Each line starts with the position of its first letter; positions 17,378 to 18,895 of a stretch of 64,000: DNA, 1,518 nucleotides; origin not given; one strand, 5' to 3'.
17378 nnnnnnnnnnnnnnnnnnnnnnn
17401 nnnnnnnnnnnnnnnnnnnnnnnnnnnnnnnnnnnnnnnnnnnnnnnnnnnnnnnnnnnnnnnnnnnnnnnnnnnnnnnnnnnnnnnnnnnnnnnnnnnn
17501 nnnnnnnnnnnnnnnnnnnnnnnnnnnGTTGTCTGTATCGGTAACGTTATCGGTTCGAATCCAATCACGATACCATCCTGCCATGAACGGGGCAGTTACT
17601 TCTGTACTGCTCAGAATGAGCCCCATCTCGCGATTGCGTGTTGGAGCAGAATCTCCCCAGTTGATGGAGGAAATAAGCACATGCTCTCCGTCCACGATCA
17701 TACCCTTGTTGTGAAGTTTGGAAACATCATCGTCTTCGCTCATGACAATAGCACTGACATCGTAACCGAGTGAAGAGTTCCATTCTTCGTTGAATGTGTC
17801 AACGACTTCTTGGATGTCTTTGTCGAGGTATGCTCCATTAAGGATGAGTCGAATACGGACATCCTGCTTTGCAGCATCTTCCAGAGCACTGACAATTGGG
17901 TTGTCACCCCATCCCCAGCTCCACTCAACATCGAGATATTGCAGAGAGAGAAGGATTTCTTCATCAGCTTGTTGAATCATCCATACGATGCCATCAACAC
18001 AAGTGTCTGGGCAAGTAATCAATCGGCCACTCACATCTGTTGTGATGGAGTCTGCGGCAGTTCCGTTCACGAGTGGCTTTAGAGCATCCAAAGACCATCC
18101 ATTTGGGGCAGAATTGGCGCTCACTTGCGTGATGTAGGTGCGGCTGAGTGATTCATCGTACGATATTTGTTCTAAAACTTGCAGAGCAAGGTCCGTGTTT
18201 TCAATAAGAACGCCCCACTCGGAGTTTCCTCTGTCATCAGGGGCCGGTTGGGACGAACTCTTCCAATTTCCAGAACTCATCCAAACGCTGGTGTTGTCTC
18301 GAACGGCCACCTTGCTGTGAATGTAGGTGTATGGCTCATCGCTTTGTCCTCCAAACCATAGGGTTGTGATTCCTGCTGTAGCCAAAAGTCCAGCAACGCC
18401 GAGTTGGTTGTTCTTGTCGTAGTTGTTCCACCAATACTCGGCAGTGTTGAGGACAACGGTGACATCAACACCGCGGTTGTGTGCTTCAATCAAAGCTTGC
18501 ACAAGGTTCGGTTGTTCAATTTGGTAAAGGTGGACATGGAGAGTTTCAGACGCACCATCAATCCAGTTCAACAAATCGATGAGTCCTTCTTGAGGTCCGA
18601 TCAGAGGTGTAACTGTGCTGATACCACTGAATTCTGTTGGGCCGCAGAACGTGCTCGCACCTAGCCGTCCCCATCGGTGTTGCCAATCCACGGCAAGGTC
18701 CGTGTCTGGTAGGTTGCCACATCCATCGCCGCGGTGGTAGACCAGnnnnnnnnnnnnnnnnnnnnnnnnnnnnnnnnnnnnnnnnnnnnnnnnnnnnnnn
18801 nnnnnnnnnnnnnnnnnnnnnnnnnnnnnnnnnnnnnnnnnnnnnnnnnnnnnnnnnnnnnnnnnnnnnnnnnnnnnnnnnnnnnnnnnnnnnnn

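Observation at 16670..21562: Six tandem lamin-tail domains fused to a duplicated HKD catalytic module, Ca-binding repeats and a tail anchor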

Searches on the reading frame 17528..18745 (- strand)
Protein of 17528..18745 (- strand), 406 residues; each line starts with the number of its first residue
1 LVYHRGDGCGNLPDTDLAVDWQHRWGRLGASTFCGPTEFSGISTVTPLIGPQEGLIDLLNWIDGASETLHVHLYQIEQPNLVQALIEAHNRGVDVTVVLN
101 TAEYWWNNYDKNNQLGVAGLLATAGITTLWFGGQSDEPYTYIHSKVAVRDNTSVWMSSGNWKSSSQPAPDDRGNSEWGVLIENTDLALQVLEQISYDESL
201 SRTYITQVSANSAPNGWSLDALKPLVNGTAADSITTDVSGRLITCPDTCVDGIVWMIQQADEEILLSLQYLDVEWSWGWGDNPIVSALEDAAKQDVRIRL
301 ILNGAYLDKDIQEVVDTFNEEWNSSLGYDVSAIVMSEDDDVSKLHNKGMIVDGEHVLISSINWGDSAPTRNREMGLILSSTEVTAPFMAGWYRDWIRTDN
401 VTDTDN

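Call 10: search_solved_structures(query=window:17537-18643:-, max_evalue=0.01, show_alignments=3)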
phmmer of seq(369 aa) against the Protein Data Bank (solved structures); distinct sequences matched with E-value up to 0.01: 5.
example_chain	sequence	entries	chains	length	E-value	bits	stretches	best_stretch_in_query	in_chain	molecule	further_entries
4ggj_A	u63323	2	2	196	2.1e-07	33.4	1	298-365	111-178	Mitochondrial cardiolipin hydrolase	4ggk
1byr_A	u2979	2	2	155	1.1e-06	31.1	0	22-66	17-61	PROTEIN (ENDONUCLEASE)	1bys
9lkx_K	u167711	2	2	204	3.6e-05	26.1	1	298-362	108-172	Mitochondrial cardiolipin hydrolase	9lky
6ehi_A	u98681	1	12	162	0.00012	24.4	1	7-130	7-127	Nuclease NucT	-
7e0m_A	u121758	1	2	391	0.0075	18.4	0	309-362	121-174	Phospholipase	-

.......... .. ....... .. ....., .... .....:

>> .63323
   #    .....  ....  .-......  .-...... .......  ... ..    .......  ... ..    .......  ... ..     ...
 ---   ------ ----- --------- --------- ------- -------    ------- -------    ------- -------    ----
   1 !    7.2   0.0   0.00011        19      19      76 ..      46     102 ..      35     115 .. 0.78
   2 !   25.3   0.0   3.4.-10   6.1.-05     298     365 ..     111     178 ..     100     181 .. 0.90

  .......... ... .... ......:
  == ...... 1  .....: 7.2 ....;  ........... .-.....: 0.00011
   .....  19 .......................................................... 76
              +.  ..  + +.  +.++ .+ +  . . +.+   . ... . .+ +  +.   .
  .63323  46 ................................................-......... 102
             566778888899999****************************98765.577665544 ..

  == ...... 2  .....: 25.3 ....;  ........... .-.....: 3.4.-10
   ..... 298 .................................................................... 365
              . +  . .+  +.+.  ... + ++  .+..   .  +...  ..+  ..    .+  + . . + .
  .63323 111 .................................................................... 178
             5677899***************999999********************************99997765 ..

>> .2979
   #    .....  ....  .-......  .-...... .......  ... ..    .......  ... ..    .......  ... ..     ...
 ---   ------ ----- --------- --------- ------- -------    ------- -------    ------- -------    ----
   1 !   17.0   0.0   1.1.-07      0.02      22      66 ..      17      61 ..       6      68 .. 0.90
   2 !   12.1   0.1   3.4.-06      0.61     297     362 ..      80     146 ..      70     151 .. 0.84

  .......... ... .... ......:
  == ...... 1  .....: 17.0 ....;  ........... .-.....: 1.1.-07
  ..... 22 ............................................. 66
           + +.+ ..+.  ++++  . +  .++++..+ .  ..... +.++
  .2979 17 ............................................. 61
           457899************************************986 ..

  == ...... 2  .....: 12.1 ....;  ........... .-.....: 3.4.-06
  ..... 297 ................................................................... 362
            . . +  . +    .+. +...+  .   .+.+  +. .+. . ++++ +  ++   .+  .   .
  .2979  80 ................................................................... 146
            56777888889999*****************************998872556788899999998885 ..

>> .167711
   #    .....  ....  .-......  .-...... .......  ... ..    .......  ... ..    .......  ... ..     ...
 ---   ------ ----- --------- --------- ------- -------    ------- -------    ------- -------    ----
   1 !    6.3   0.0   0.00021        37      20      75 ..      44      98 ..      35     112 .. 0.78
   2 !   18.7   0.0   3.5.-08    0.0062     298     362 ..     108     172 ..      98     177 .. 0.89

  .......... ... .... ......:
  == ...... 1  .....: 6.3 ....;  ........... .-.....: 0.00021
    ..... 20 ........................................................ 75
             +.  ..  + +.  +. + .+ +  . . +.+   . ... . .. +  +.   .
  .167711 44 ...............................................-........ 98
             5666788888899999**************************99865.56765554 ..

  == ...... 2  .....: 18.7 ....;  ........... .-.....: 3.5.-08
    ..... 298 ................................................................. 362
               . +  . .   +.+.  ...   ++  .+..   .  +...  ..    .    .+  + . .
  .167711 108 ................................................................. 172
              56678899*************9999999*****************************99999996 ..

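Call 16: find_homologous_proteins(query=window:17528-18745:-, max_evalue=0.00001)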
Query window:17528-18745:- (406 aa): 103 proteins with E <= 0.00001 among 6300 candidates.
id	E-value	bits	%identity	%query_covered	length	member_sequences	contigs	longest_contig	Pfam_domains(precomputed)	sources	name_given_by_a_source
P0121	1.5e-236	803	83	100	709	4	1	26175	PF13091.13,PF00614.29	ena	-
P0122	4.0e-185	634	83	79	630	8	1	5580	PF00932.26,PF13091.13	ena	-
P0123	5.1e-160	551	84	71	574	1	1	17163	PF13091.13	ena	-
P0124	3.6e-151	522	58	98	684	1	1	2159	PF13091.13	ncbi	ncbi:MAG: phospholipase D-like domain-containing protein, partial [Poseidonia sp.]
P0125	1.0e-146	507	57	95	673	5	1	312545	PF13091.13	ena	-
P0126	1.3e-146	507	57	95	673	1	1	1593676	PF13091.13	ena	-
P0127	9.6e-137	474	58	91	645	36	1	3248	PF13091.13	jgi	jgi:phosphatidylserine/phosphatidylglycerophosphate/cardiolipin synthase-like enzyme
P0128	8.6e-136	471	79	64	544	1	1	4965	PF13091.13,PF18884.6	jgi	jgi:hypothetical protein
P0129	3.5e-128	446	49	100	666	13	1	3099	PF13091.13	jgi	jgi:phosphatidylserine/phosphatidylglycerophosphate/cardiolipin synthase-like enzyme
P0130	3.3e-127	443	58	82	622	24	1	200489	PF13091.13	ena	-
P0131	3.0e-120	420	82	56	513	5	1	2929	PF13091.13,PF18884.6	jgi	-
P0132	5.8e-118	412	56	82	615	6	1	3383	PF13091.13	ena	-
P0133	2.9e-116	407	47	100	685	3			PF13091.13,PF11495.15,PF03495.20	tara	tara:strand:- start:326 stop:2383 length:2058 start_codon:yes stop_codon:yes gene_type:complete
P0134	1.6e-115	404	54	81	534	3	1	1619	PF00932.26,PF13091.13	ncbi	ncbi:MAG: phospholipase D-like domain-containing protein, partial [Poseidonia sp.]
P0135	7.1e-114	399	57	76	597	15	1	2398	PF13091.13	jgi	jgi:hypothetical protein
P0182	2.2e-35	140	30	92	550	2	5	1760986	PF13091.13,PF00614.29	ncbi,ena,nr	ncbi:phospholipase D-like domain-containing protein [uncultured Methanocorpusculum sp.]|nr:phospholi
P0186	1.2e-31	128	28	92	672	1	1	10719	PF22352.3,PF00801.27,PF13091.13,PF18911.7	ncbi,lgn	-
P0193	1.2e-26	112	28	88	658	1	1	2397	PF00932.26,PF13091.13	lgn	-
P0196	5.3e-25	106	30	94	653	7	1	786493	PF13091.13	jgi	-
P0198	8.0e-24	102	27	96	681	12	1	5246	PF13091.13,PF00614.29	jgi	jgi:phosphatidylserine/phosphatidylglycerophosphate/cardiolipin synthase-like enzyme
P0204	3.3e-20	90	28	91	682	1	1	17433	PF00932.26,PF13091.13,PF00614.29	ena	-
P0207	2.8e-19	87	27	82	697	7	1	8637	PF00932.26,PF13091.13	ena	-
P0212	8.2e-18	83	27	94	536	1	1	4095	PF13091.13,PF00614.29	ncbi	-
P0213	9.3e-18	82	27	94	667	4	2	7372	PF00932.26,PF13091.13,PF00614.29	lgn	-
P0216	8.8e-15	73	25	86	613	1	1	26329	PF13091.13,PF00614.29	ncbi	-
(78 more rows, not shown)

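Call 19: search_protein_representatives(protein=window:17528-18745:-)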
Query: 406 residues. Proteins with E-value up to 0.001 (for the whole library): 3329; up to 1e-10: 959; up to 1e-30: 73. The best 150 are listed.
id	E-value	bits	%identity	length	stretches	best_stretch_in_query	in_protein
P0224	4.6e-132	457.2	51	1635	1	1-405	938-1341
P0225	2.7e-125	434.9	48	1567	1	2-406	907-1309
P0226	2.2e-122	425.3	49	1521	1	1-405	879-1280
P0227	1.4e-121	422.7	50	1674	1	2-405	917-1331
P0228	1.3e-117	409.6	53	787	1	2-405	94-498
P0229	1.9e-109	382.7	48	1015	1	1-405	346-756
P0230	4.7e-108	378.1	49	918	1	1-405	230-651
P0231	2.4e-107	375.8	49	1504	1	2-405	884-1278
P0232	7.2e-107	374.2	45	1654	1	1-405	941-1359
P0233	2.9e-100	352.4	45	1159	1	1-405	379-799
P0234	1.7e-99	349.9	44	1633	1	1-405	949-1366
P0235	7.7e-99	347.8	46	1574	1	1-405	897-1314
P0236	3.8e-94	332.3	41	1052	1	1-405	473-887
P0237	2.2e-93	329.8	45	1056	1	1-405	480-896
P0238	8.8e-86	304.7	43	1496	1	1-405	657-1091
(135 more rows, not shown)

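Call 22: predict_structure(alignment_id=A1)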
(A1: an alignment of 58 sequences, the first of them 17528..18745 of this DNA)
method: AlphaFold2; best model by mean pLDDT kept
length: 406 residues; sequences in the alignment: 58
mean_pLDDT: 94.2   pTM: 0.93
mean pLDDT of the five models: 94.2, 93.5, 92.4, 92.4, 89.4
residues with pLDDT >= 90: 335; 70-90: 67; 50-70: 3; < 50: 1
segments of 3 or more residues with pLDDT < 50: none
pLDDT, mean of each block of 10 residues (from residue 1): 80 84 84 90 98 96 99 98 99 99 95 98 98 86 97 98 95 97 98 96 95 96 92 98 95 97 98 87 96 98 90 94 98 95 97 98 92 98 98 92 60
secondary structure, 60 per line:
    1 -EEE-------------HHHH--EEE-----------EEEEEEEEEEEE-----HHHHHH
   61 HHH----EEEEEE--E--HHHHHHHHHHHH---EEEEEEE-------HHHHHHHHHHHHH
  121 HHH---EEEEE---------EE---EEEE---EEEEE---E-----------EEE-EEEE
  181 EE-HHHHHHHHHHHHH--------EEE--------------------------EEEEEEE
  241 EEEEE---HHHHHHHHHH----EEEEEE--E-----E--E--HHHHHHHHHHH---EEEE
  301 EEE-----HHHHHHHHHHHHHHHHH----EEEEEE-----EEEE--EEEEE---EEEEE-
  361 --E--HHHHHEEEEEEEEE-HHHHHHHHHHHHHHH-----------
elements in order: E2-4 H18-21 E24-26 E38-49 H55-63 E68-73 H79-90 E94-100 H108-123 E127-131 E146-149 E153-157 E173-175 E177-182 H184-196 E205-207 E234-245 H249-258 E263-268 H283-293 E297-303 H309-325 E330-335 E341-344 E347-351 E355-359 H366-370 E371-379 H381-395

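Call 24: fold_search(model_id=the predicted structure, library=pdb)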
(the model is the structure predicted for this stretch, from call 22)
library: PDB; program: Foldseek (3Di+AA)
matches with E <= 10: 1290; with E <= 0.001: 141
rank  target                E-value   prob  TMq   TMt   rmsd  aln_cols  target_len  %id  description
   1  7e0m_A                6.4e-20  1.00  0.61  0.64  11.7       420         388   14  Crystal structure of phospholipase D (released 2021-12-22)
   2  8v07_C                9.8e-20  1.00  0.64  0.63   9.1       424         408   16  Crystal structure of mouse PLD3 co-crystallized with 5'Pi-ssDNA for 30 days (released 2024-03-13)
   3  8v07_A                1.4e-19  1.00  0.64  0.64   9.6       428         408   16  Crystal structure of mouse PLD3 co-crystallized with 5'Pi-ssDNA for 30 days (released 2024-03-13)
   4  8v06_C                1.7e-19  1.00  0.65  0.64   8.9       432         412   16  Crystal structure of mouse PLD3 co-crystallized with 5'Pi-ssDNA for 9 days (released 2024-03-13)
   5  9vbg_A                1.9e-19  1.00  0.64  0.63   9.1       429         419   16  Cryo-EM structure of human PLD3 apo form (released 2025-12-24)
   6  8v07_B                1.9e-19  1.00  0.64  0.64   9.2       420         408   17  Crystal structure of mouse PLD3 co-crystallized with 5'Pi-ssDNA for 30 days (released 2024-03-13)
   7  8v07_D                2.0e-19  1.00  0.63  0.63   9.4       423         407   17  Crystal structure of mouse PLD3 co-crystallized with 5'Pi-ssDNA for 30 days (released 2024-03-13)
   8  8q1x_A                2.0e-19  1.00  0.63  0.61   9.2       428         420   15  Structural analysis of PLD3 reveals insights into the mechanism of lysosomal 5' exonuclease-mediated nucleic acid degr (released 2023-12-06)
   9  9vbh_A                2.4e-19  1.00  0.65  0.63   9.1       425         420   15  Cryo-EM structure of human PLD3 bound to ssDNA (poly(T)) (released 2025-12-24)
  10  8v08_A                3.1e-19  1.00  0.63  0.66   9.1       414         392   17  Crystal structure of human PLD4 co-crystallized with 5'Pi-ssDNA (released 2024-03-13)
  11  6u8z                  3.3e-19  1.00  0.59  0.44   8.2       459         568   14  Crystal Structure of Catalytic Domain of Human Phospholipase D1 (released 2020-03-18)
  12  8v05_A                5.1e-19  1.00  0.63  0.60   9.9       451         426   16  Crystal structure of mouse PLD3 (released 2024-03-13)
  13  8v08_B                5.4e-19  1.00  0.62  0.64   9.5       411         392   17  Crystal structure of human PLD4 co-crystallized with 5'Pi-ssDNA (released 2024-03-13)
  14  8v5t_A                6.1e-19  1.00  0.64  0.63   9.3       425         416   16  Crystal structure of Alzheimers disease phospholipase D3 (released 2024-10-09)
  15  7e0m_B                6.5e-19  1.00  0.62  0.65  10.1       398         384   14  Crystal structure of phospholipase D (released 2021-12-22)
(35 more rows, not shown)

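Call 39: find_related_loci(query=A2, collection=genome_contigs, flank=8000)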
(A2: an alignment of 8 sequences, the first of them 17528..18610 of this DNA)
Query A2 (361 aa) in genome_contigs; peptide patterns used: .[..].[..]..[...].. (x = any residue, [..] = any of these).
318 stretches matched a pattern; 309 encode a relative of the query (tblastn E <= 1e-3); the best 80 are kept; 80 distinct loci.
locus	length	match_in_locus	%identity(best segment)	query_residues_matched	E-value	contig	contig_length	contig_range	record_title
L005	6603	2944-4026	99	1-361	0e+0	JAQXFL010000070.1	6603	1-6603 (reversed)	MAG: Candidatus Poseidoniaceae archaeon isolate cluster3-bin.87 k119_24553, whole genome shotgun sequence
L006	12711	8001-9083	99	1-361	0e+0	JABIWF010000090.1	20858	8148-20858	MAG: Methanobacteriota archaeon isolate SI072_bin89 k141_1553014, whole genome shotgun sequence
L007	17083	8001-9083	98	1-361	0e+0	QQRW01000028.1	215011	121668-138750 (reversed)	MAG: Candidatus Poseidoniales archaeon isolate bin_112 U_43171-28, whole genome shotgun sequence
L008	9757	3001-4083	94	1-361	0e+0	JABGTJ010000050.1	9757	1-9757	MAG: Methanobacteriota archaeon isolate SI034_bin128 k141_33305, whole genome shotgun sequence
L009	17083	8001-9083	94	1-361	0e+0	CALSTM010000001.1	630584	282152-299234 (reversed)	MAG: Candidatus Poseidoniaceae archaeon isolate W_MB9_1 genome assembly, contig: contig_5650_W_MB9, whole genome shotgun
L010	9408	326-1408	89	1-361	0e+0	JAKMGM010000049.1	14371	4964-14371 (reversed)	MAG: Candidatus Poseidoniaceae archaeon isolate MOX_bin98 PPB.contigs.fa_k127_226464, whole genome shotgun sequence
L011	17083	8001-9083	84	1-361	0e+0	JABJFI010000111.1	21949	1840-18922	MAG: Methanobacteriota archaeon isolate SI074_bin121 k141_1431043, whole genome shotgun sequence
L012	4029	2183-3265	85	1-361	0e+0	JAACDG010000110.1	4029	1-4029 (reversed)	MAG: Methanobacteriota archaeon isolate HS5BWF_bin.1 HS5bwf_k87_1490353_1_4029, whole genome shotgun sequence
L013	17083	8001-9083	83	1-361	0e+0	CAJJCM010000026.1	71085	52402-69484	uncultured Candidatus Poseidoniales archaeon isolate FRAM18_bin092 genome assembly, contig: FRAM17_bin092-26, whole geno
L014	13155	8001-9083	82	1-361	0e+0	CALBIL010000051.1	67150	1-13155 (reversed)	MAG TPA_asm: uncultured euryarchaeote isolate ERR2206762_bin.189_CONCOCT_v1.1_MAG genome assembly, contig: ERZ887853.95,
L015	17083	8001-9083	83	1-361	0e+0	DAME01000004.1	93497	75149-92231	MAG TPA_asm: Euryarchaeota archaeon UBA88 UBA88_contig_801, whole genome shotgun sequence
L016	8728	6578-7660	83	1-361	0e+0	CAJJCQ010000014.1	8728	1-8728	uncultured Candidatus Poseidoniales archaeon isolate FRAM18_bin097 genome assembly, contig: FRAM17_bin097-14, whole geno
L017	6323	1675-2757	83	1-361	0e+0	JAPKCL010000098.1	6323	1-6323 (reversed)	MAG: Candidatus Poseidoniaceae archaeon isolate ANT-63 NODE_7064_length_6323_cov_4.932833, whole genome shotgun sequence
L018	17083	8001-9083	82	1-361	0e+0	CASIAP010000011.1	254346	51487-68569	MAG: Candidatus Poseidoniaceae archaeon isolate FRAM_WSC20_S10_SRF_bin_132_1 genome assembly, contig: FRAM_WSC20_S10_SW_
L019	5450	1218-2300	82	1-361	0e+0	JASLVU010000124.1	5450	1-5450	MAG: Candidatus Poseidoniaceae archaeon isolate ETNP17_MAG_7 NODE_124_length_5450_cov_1.840685, whole genome shotgun seq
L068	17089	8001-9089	46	4-360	9e-95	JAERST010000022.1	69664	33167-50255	MAG: Methanobacteriota archaeon isolate BH13 c_000000008580, whole genome shotgun sequence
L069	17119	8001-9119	44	1-360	7e-94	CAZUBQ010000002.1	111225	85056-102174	MAG TPA_asm: uncultured Candidatus Poseidoniales archaeon isolate SRP092902_co1_603 genome assembly, contig: NODE_100_le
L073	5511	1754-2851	44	1-360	3e-90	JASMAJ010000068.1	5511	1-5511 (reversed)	MAG: Candidatus Thalassarchaeaceae archaeon isolate ETNP2_MAG_92 NODE_68_length_5511_cov_2.671697, whole genome shotgun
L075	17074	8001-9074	45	1-352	2e-89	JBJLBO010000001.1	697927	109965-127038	MAG: Candidatus Thalassarchaeaceae archaeon isolate LRMED-021 MGIIb-O1-LRMED-021-C1, whole genome shotgun sequence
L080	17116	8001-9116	41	2-360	1e-87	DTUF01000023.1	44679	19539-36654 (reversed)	MAG TPA_asm: Candidatus Poseidoniales archaeon isolate UWMA-0098 NODE_262_length_44679_cov_14.589862, whole genome shotg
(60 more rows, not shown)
